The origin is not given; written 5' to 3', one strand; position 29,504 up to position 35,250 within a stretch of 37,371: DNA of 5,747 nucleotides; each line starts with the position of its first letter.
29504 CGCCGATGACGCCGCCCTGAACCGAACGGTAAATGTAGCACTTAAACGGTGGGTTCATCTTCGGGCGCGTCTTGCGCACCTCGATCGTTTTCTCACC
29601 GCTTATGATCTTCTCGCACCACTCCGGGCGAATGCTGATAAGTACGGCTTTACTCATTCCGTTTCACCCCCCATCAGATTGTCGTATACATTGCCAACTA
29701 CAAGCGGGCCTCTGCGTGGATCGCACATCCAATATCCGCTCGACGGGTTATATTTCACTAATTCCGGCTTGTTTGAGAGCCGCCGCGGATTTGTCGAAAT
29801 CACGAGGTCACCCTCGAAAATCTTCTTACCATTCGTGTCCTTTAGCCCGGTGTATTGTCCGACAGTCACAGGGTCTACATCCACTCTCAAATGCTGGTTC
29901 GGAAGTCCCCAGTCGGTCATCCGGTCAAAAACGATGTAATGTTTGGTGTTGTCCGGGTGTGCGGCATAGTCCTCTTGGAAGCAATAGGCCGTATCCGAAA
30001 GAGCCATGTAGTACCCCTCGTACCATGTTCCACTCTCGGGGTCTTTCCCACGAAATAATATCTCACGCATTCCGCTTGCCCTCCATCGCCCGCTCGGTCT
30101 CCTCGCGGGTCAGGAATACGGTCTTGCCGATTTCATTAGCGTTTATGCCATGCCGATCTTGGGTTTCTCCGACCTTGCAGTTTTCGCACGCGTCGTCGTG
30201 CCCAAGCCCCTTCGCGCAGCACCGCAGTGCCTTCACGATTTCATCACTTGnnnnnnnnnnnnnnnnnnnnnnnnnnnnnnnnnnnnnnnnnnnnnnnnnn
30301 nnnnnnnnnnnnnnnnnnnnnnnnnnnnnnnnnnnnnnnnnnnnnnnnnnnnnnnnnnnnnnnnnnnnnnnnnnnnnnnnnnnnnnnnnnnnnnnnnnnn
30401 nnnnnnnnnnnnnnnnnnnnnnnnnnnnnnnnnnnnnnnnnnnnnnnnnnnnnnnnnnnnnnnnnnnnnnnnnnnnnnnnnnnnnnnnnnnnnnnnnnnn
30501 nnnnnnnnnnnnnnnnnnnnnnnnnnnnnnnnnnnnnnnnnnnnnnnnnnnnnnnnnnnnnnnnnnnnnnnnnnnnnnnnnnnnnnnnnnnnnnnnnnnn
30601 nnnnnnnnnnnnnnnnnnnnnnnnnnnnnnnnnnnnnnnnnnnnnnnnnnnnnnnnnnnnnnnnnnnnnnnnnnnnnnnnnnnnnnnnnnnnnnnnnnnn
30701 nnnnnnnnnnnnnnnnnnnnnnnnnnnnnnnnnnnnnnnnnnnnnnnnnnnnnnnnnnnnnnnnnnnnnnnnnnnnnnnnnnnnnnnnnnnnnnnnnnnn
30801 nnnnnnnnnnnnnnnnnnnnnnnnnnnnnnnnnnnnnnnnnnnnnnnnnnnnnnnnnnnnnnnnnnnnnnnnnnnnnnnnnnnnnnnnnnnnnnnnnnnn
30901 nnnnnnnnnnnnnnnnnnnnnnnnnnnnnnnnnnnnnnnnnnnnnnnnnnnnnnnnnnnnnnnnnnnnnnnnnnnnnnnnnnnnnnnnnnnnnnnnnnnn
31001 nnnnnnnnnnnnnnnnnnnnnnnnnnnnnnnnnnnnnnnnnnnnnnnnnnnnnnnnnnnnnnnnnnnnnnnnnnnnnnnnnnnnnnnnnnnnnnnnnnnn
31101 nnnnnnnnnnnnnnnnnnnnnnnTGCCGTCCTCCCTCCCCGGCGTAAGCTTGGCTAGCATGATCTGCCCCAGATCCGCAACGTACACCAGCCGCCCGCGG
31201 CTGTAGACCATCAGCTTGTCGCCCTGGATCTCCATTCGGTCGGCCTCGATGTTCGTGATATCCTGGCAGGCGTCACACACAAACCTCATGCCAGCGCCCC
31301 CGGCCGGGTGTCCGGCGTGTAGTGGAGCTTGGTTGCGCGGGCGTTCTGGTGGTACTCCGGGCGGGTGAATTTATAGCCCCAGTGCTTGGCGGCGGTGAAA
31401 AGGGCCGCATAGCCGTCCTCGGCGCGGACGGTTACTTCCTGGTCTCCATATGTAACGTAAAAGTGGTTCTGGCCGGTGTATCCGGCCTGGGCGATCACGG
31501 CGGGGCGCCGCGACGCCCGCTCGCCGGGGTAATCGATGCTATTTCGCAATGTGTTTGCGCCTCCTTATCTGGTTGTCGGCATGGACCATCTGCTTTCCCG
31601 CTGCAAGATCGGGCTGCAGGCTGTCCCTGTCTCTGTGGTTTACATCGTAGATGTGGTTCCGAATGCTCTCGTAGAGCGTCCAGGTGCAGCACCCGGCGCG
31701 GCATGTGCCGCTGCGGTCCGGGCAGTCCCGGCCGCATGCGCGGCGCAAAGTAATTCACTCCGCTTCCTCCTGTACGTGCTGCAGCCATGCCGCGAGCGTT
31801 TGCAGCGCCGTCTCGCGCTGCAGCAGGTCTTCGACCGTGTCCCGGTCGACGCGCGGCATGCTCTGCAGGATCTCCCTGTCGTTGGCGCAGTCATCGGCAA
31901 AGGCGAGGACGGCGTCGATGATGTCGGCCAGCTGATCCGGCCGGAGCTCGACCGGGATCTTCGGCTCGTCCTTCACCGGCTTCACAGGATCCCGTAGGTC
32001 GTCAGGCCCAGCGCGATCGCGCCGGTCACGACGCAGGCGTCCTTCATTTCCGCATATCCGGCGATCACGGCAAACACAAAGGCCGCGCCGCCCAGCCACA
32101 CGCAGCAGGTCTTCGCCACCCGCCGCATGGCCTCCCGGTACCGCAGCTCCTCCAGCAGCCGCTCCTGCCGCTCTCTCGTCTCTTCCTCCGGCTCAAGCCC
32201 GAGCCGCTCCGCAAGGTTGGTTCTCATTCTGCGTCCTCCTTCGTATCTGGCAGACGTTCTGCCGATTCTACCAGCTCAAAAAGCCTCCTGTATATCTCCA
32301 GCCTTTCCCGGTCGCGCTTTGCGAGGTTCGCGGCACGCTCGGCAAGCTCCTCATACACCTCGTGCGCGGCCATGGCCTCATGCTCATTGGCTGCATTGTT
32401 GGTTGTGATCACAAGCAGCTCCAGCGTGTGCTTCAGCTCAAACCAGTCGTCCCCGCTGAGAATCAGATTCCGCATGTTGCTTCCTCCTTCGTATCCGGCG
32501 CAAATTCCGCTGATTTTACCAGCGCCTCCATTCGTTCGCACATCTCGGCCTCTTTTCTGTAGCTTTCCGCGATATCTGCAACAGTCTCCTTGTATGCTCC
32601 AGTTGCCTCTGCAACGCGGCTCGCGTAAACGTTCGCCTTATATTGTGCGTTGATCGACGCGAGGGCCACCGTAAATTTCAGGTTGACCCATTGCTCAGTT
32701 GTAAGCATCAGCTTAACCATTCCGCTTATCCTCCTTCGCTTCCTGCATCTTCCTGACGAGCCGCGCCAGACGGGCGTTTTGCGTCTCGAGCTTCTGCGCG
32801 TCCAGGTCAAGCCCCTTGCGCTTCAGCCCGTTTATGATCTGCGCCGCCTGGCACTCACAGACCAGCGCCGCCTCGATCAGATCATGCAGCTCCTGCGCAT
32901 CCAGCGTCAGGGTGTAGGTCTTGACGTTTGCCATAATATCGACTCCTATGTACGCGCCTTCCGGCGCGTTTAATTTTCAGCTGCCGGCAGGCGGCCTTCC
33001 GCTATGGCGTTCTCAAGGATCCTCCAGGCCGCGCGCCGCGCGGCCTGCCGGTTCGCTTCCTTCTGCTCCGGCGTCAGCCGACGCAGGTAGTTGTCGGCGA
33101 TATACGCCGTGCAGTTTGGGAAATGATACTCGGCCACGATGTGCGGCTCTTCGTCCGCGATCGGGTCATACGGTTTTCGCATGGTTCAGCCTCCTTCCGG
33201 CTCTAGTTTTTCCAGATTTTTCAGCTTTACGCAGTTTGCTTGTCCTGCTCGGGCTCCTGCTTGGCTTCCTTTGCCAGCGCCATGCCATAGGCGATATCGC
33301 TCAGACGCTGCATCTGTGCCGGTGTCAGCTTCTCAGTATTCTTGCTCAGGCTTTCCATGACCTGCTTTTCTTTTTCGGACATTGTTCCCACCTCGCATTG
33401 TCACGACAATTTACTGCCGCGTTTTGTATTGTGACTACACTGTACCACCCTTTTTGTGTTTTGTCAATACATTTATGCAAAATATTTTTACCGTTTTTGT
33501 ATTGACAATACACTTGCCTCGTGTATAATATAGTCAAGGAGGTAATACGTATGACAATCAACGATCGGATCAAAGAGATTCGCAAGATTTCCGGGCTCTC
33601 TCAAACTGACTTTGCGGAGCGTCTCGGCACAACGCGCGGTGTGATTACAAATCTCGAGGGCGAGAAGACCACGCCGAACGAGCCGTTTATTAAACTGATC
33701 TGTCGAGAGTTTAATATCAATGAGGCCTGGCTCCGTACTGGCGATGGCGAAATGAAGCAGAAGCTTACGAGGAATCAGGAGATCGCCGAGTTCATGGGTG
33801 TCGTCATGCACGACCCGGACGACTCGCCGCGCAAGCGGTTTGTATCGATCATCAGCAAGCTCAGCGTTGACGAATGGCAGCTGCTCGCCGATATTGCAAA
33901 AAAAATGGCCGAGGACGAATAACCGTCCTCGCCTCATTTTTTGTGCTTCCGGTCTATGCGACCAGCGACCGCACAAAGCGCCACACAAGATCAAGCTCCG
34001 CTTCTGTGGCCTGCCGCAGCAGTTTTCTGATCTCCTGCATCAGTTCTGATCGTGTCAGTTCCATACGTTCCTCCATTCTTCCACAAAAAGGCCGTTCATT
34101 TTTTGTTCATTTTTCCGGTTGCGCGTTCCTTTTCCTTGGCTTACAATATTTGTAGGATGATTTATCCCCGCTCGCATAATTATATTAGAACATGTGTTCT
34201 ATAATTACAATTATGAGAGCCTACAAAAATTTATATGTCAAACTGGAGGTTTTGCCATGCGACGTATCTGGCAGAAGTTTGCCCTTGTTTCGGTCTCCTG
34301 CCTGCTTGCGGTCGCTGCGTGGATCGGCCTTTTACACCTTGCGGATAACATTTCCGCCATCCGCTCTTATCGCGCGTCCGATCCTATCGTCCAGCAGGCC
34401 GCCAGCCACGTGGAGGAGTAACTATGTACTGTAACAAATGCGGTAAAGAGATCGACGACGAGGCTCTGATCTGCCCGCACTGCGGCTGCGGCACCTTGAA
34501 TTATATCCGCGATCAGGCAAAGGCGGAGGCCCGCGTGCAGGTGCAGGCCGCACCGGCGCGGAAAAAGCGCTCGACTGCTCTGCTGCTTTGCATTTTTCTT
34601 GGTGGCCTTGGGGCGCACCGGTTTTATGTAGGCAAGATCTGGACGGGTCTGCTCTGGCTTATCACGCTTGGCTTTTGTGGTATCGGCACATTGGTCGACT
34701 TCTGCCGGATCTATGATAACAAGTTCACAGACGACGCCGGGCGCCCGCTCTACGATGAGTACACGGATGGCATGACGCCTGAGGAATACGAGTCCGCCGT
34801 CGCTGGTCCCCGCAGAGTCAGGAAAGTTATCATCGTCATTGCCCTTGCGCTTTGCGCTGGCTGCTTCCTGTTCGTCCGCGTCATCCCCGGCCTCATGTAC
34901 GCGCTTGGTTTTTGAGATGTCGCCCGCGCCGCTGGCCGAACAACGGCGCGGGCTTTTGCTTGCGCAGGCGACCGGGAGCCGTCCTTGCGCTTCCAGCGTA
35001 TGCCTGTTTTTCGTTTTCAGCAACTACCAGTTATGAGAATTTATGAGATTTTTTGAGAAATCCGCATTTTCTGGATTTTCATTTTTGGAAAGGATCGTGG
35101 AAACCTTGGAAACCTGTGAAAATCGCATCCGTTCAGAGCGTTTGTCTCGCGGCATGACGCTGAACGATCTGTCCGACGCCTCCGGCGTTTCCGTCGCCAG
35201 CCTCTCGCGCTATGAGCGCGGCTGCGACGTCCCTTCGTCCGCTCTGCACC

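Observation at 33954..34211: Gram-positive LexA (SOS) box inside overlapping face-to-face promoters next to a repressor without a self-cleavage domain, suggesting SOS induction through a LexA-controlled 36-aa ORF or antisense RNA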

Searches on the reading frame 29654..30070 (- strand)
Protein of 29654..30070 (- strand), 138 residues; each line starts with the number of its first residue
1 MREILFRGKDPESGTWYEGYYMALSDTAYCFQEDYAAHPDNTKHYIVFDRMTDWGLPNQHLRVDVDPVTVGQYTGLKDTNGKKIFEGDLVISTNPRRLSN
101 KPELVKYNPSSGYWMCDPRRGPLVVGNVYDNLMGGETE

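Call 98: search_protein_families(library=phrogs, max_evalue=0.00001, proteins=[window:29654-30070:-])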
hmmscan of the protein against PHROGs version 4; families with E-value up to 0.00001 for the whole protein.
window:29654-30070:- (138 aa): 2 families
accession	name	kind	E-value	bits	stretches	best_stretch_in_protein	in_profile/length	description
phrog_8684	-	unknown function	3.4e-21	76.9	1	1-95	2-86/164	-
phrog_98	-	unknown function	6.7e-18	65.9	1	1-132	25-147/208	-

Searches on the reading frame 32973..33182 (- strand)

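Call 7: search_protein_families(library=pfam, max_evalue=0.1, proteins=[window:32973-33182:-])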
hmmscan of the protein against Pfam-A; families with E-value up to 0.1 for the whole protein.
seq(70 aa): 1 family
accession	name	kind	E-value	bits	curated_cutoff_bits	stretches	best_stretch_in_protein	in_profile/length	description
PF08044.16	DUF1707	-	0.037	14.5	27.6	1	47-69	6-28/53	DUF1707 SHOCT-like domain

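Call 8: search_protein_families(library=phrogs, max_evalue=0.1, proteins=[window:32973-33182:-])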
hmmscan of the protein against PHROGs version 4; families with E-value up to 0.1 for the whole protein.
seq(70 aa): 0 families

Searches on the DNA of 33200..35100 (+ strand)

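Call 10: search_dna_similar(query=window:33200-35100:+, collection=phages, mode=distant)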
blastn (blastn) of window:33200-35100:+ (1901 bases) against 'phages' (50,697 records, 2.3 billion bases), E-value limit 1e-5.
Records with a match: 2; places in all: 2; records where one place covers at least 80% of the query: 0.
Best place of each record, by identity: 95-99% 1; 60-80% 1.
By first word of the organism name: Bacteriophage 2.
By host as written in the record: - 2.
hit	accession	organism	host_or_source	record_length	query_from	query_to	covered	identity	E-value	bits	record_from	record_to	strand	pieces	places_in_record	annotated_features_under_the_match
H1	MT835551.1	Bacteriophage sp.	human fecal samples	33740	499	723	12%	73.3%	3e-29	136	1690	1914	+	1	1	record has no annotation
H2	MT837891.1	Bacteriophage sp.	human fecal samples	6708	1720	1784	3%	98.5%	4e-22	113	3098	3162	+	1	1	record has no annotation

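Call 57: search_rna_families(source=window, start=33300, end=35100, threshold=evalue, max_evalue=1)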
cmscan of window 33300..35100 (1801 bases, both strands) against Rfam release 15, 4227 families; matches with E-value up to 1: 1.
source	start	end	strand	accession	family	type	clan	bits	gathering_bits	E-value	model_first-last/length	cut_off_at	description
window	33484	33555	-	RF01759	sucC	Cis-reg;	-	19.4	50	0.48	1-70/70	no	sucC RNA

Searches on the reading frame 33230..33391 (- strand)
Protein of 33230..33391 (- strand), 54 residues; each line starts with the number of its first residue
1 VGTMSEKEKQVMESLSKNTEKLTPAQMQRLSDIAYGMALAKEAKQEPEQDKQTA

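Call 7: search_protein_families(library=pfam, max_evalue=0.1, proteins=[window:33230-33391:-])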
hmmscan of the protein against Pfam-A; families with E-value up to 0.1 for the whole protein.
seq(54 aa): 0 families

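Call 8: search_protein_families(library=phrogs, max_evalue=0.1, proteins=[window:33230-33391:-])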
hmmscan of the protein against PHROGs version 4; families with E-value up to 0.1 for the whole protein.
seq(54 aa): 1 family
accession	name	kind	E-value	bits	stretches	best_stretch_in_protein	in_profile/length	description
phrog_8892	-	tail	0.017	14.7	1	7-53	520-568/752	tail length tape measure protein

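Call 78: search_protein_families(library=pfam, alignment_id=A7, max_evalue=0.01)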
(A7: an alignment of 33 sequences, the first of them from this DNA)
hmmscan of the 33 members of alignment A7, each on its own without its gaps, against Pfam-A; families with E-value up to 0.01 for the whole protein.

A. member 1, seq(51 aa): 0 families

B. families by the number of members that match (of 33 scanned): 1 family
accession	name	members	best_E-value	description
PF24575.1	TPR_Slam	1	0.0067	Surface lipoprotein assembly modifier, N-terminal TPR repeats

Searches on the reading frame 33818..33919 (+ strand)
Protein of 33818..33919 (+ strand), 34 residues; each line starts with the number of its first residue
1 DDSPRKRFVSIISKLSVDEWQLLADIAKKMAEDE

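Call 86: search_protein_families(library=pfam, alignment_id=A5, max_evalue=1)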
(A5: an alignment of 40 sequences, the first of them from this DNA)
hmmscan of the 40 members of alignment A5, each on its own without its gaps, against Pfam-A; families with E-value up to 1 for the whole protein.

A. member 1, seq(34 aa): 1 family
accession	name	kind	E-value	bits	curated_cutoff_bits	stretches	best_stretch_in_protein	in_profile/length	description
PF14337.13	Abi_alpha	-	0.0051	17.3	29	1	4-29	68-93/196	Abortive infection alpha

B. families by the number of members that match (of 40 scanned): 22 families
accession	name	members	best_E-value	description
PF14337.13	Abi_alpha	4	0.0051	Abortive infection alpha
PF12872.13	OST-HTH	2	0.0016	OST-HTH/LOTUS domain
PF20304.3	Sp-CxC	2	0.024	Small protein from certain CxC ATPase-based DNA modification systems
PF03819.22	MazG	1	0.025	MazG nucleotide pyrophosphohydrolase domain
PF21776.2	TetR_C_44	1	0.025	TetR/AcrR family transcriptional repressors, C-terminal domain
PF21052.3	EFR3_ARM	1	0.028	EFR3, armadillo repeat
PF21591.2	Hera_DD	1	0.036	RNA helicase Hera, dimerization domain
PF10393.14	Matrilin_ccoil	1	0.046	Trimeric coiled-coil oligomerisation domain of matrilin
PF20840.3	DUF5382_N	1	0.057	Family of unknown function (DUF5382) N-terminal domain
PF03748.19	FliL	1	0.058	Flagellar basal body-associated protein FliL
PF24429.1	CSLinker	1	0.061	CSLinker motif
PF03847.19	TFIID_20kDa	1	0.064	Transcription initiation factor TFIID subunit A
PF03460.22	NIR_SIR_ferr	1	0.074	Nitrite/Sulfite reductase ferredoxin-like half domain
PF14842.11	FliG_N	1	0.087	FliG N-terminal domain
PF13613.12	HTH_Tnp_4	1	0.1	Helix-turn-helix of DDE superfamily endonuclease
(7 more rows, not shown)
